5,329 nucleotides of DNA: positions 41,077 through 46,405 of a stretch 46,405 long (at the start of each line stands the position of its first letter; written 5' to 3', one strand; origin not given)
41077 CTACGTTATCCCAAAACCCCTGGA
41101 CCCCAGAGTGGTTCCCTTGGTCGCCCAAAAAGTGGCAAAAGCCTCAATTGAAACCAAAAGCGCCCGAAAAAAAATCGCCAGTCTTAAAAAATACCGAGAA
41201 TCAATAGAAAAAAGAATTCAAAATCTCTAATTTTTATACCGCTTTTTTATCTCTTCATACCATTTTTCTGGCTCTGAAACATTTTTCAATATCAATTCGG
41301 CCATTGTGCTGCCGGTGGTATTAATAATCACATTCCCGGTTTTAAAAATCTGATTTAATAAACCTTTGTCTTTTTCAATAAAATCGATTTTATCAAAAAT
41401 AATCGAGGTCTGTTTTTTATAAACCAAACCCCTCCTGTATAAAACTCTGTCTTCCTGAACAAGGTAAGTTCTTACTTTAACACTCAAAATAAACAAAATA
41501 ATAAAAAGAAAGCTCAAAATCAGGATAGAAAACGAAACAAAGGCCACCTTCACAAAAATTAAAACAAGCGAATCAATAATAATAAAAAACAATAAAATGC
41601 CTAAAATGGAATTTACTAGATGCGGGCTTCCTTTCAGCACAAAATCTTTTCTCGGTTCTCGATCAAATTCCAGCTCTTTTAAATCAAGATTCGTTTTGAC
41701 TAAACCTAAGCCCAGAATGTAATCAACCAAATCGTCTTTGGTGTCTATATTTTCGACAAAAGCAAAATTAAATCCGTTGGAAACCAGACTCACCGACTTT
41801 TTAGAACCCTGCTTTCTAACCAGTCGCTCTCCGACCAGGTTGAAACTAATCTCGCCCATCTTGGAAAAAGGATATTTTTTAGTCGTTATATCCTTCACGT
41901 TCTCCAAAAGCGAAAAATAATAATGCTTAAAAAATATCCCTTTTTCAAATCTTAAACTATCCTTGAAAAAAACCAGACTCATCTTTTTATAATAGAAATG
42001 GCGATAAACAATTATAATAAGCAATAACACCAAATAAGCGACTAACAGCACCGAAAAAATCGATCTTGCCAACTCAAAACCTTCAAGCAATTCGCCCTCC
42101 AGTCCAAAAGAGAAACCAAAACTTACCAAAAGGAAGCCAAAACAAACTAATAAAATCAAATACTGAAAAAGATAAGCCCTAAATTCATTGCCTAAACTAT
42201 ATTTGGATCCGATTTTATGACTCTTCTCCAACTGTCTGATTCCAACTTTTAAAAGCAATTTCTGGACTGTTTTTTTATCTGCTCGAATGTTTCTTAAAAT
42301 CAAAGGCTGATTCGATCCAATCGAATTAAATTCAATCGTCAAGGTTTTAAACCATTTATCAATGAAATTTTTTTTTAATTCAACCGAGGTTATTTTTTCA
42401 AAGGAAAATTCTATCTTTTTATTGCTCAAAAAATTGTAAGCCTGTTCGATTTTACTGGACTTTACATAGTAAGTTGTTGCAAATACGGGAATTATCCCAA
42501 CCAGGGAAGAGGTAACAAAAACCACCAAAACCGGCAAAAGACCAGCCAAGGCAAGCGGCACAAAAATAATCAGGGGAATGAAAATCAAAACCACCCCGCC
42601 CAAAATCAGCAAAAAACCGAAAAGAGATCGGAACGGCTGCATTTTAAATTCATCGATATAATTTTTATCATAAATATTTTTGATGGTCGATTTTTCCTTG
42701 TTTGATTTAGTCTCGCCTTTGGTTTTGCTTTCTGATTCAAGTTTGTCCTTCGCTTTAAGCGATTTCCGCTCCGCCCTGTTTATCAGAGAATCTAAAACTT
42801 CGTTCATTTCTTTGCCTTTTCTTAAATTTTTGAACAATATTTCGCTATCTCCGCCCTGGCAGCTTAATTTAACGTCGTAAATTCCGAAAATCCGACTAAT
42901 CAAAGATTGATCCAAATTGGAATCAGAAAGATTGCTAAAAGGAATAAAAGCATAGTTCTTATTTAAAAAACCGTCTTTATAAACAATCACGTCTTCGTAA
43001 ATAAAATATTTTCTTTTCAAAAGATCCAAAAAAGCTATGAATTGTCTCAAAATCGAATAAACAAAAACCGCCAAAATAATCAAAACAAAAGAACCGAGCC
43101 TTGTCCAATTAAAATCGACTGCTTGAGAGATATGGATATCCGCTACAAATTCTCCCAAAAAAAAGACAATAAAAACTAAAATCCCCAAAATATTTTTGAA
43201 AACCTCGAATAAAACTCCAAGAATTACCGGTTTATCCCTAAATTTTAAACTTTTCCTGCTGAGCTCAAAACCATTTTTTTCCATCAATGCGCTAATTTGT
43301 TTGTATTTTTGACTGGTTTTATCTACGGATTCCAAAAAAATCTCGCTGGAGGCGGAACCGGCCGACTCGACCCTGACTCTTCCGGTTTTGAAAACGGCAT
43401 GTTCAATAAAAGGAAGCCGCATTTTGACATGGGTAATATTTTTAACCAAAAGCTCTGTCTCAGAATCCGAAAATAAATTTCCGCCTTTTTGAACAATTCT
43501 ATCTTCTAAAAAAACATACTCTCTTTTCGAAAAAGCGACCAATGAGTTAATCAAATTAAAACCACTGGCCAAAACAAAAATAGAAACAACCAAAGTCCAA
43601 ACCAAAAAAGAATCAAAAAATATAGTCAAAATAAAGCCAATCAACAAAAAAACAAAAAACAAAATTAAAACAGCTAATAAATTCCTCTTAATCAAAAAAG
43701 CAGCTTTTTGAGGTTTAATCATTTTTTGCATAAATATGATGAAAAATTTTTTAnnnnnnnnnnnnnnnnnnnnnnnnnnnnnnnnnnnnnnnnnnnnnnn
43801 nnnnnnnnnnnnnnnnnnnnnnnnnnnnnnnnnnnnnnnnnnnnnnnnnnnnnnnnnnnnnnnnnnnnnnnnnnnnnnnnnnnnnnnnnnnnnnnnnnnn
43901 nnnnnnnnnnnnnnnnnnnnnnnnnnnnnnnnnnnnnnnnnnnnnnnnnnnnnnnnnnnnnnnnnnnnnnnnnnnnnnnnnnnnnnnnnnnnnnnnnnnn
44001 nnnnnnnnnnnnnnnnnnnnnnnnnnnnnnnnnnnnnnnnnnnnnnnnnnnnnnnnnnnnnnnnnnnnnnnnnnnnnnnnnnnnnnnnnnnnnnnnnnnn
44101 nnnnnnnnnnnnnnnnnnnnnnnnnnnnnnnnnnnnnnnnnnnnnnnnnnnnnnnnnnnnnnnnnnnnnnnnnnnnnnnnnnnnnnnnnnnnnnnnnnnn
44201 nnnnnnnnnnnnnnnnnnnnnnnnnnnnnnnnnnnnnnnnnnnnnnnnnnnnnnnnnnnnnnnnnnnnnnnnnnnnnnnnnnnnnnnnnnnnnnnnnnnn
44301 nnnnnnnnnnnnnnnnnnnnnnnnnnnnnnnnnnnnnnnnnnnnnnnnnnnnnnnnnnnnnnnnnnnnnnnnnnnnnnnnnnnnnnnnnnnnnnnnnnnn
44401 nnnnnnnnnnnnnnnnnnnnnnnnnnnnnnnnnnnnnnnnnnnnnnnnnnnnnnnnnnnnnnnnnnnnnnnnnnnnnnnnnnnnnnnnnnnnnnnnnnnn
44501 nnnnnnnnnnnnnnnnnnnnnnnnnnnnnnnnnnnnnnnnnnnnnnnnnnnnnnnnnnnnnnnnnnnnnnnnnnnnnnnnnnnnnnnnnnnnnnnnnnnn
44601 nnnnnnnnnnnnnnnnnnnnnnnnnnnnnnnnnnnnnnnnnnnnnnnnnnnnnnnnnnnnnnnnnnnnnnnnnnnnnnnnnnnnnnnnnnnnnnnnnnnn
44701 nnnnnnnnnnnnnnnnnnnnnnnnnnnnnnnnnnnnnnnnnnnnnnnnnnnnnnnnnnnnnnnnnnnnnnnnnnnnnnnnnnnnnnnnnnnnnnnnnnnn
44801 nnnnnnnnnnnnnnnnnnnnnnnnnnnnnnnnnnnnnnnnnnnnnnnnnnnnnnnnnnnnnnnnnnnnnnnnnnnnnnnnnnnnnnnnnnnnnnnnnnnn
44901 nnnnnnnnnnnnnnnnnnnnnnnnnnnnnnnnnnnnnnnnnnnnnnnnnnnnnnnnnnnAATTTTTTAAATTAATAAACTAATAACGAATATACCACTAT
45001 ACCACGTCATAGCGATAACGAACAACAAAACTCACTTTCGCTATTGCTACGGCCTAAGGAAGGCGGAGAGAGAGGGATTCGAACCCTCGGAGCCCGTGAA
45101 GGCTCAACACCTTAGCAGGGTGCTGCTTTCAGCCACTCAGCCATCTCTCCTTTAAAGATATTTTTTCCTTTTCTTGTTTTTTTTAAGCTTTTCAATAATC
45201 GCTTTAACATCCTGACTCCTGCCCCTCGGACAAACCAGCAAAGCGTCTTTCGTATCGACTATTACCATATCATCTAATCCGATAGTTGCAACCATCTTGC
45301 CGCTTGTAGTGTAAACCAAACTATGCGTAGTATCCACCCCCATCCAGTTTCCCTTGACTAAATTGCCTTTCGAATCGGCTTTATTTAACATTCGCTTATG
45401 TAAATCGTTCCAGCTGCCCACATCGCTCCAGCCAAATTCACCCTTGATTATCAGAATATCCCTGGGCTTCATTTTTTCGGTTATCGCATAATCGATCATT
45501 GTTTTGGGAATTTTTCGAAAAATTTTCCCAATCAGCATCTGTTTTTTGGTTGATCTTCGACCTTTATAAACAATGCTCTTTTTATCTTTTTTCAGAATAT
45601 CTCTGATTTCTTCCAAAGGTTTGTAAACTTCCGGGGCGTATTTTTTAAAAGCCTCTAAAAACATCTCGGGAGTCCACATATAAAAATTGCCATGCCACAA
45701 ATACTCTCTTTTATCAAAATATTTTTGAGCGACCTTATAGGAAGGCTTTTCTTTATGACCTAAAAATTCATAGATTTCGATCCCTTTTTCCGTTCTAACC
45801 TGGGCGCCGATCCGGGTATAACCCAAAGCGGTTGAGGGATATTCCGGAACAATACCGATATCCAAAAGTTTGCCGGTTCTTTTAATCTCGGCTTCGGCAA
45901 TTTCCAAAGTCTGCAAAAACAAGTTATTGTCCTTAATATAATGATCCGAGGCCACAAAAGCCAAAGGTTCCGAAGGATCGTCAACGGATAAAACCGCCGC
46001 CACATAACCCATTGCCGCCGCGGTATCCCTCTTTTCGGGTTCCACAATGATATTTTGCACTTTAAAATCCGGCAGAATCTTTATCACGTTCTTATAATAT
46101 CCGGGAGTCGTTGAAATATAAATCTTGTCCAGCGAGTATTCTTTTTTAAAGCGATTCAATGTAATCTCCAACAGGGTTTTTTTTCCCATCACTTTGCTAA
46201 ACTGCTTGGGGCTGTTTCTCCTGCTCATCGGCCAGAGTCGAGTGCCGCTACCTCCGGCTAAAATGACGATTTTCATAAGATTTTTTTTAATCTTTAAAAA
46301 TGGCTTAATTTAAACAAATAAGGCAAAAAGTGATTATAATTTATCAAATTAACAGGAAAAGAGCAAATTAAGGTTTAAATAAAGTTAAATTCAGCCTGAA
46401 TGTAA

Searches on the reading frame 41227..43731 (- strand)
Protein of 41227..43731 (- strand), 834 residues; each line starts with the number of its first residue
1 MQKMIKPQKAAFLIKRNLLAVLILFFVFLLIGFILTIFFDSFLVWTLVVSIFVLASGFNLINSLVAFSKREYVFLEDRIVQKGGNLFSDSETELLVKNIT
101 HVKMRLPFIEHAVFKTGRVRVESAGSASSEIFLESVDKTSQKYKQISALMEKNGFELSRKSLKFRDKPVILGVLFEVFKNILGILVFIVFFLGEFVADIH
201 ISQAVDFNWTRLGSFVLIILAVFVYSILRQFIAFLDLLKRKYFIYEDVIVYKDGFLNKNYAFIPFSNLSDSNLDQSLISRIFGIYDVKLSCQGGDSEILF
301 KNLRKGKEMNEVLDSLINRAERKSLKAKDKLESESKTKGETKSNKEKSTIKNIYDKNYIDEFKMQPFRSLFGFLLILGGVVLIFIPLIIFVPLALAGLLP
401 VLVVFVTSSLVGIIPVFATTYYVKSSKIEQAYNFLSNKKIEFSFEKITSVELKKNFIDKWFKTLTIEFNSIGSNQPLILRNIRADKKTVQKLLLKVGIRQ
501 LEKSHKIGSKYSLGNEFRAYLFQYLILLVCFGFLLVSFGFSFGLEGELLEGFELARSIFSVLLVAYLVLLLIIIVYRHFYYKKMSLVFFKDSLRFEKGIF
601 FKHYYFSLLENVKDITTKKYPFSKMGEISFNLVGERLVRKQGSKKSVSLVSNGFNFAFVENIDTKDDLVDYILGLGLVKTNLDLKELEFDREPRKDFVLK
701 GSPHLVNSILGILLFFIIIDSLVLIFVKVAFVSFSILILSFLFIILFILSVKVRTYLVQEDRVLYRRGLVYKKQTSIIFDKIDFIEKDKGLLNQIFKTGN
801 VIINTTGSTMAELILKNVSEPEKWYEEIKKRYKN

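Call 62: search_protein_families(library=pfam, proteins=[window:41227-43731:-], max_evalue=0.0001)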
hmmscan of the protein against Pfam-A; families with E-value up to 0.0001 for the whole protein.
window:41227-43731:- (834 aa): 1 family
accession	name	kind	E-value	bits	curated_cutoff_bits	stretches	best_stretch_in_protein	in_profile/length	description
PF03703.20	bPH_2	-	7.4e-37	125.9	22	3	755-827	5-77/78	Bacterial PH domain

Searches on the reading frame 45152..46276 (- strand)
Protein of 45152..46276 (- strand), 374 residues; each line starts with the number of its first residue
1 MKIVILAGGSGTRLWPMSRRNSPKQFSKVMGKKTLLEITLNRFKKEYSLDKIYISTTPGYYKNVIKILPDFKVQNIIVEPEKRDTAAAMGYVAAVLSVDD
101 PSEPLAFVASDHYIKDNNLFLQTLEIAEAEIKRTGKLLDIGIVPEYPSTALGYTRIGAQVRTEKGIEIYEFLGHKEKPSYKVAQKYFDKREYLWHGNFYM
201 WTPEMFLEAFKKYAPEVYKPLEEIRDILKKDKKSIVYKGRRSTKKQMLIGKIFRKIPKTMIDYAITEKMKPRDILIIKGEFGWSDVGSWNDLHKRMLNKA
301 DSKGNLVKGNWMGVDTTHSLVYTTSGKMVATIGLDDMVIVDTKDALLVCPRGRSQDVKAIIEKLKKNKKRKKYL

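Call 62: search_protein_families(library=pfam, proteins=[window:45152-46276:-], max_evalue=0.0001)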
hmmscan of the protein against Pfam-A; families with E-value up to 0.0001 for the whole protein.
window:45152-46276:- (374 aa): 4 families
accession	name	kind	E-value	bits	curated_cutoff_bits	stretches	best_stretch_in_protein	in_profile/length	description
PF00483.29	NTP_transferase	-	2.8e-31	109.4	21.2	1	3-297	2-240/245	Nucleotidyl transferase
PF22640.1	ManC_GMP_beta-helix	-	3.1e-18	65.9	27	1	309-364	1-55/55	MannoseP isomerase/GMP-like beta-helix domain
PF12804.13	NTP_transf_3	-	4.4e-07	30.6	27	1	4-121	2-105/160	MobA-like NTP transferase domain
PF01128.25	IspD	-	9e-05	22.8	27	0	2-77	2-71/221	2-C-methyl-D-erythritol 4-phosphate cytidylyltransferase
